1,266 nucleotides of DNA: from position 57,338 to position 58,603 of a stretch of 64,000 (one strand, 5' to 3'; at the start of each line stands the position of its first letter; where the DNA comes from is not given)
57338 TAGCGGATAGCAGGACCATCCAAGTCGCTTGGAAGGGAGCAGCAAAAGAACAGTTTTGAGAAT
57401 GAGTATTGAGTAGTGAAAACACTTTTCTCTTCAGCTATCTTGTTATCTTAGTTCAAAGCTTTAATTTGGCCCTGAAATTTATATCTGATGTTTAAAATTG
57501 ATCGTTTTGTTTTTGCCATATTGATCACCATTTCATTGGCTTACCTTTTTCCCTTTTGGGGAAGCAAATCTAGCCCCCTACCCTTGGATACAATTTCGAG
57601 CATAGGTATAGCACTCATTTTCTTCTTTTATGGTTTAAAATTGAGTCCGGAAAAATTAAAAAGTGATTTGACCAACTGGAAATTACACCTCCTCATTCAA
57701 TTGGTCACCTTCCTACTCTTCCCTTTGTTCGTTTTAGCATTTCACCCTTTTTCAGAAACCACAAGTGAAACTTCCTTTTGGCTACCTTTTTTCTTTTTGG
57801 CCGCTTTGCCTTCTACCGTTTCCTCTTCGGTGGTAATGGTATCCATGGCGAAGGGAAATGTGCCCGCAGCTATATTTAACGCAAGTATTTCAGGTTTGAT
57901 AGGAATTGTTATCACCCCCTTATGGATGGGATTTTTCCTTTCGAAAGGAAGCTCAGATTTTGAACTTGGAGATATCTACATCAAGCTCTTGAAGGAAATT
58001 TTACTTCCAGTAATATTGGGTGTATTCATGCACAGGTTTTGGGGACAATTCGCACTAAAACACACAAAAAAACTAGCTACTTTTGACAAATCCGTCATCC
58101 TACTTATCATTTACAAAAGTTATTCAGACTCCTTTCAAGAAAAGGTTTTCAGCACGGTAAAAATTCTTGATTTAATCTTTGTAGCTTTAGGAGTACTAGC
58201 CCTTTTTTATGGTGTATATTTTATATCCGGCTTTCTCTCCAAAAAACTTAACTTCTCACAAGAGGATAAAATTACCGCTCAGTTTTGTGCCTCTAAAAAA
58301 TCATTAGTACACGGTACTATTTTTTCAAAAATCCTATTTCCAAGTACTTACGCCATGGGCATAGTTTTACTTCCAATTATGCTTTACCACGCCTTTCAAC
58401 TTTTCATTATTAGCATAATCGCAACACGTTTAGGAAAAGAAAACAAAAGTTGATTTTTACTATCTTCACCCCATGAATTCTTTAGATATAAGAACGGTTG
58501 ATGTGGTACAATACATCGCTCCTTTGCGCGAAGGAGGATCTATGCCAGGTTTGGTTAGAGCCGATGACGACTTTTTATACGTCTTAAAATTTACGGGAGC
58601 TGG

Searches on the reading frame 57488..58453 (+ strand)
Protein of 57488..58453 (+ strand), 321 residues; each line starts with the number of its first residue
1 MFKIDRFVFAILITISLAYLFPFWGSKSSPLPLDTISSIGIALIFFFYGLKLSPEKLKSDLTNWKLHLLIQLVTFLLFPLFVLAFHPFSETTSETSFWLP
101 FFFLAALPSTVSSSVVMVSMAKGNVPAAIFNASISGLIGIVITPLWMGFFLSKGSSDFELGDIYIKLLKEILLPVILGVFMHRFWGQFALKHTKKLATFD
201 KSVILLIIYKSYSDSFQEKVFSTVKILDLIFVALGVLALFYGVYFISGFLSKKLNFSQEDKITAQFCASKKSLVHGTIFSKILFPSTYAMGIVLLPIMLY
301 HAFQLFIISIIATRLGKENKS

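Call 81: search_protein_families(library=pfam, proteins=[window:57488-58453:+], max_evalue=0.001)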
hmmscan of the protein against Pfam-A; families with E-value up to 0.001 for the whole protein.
window:57488-58453:+ (321 aa): 2 families
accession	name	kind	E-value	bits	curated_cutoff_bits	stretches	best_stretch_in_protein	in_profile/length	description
PF13593.11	SBF_like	-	3.3e-90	303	25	1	5-315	1-311/313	SBF-like CPA transporter family (DUF4137)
PF01758.21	SBF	-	3.8e-08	33.7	24.3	1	39-209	2-181/191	Sodium Bile acid symporter family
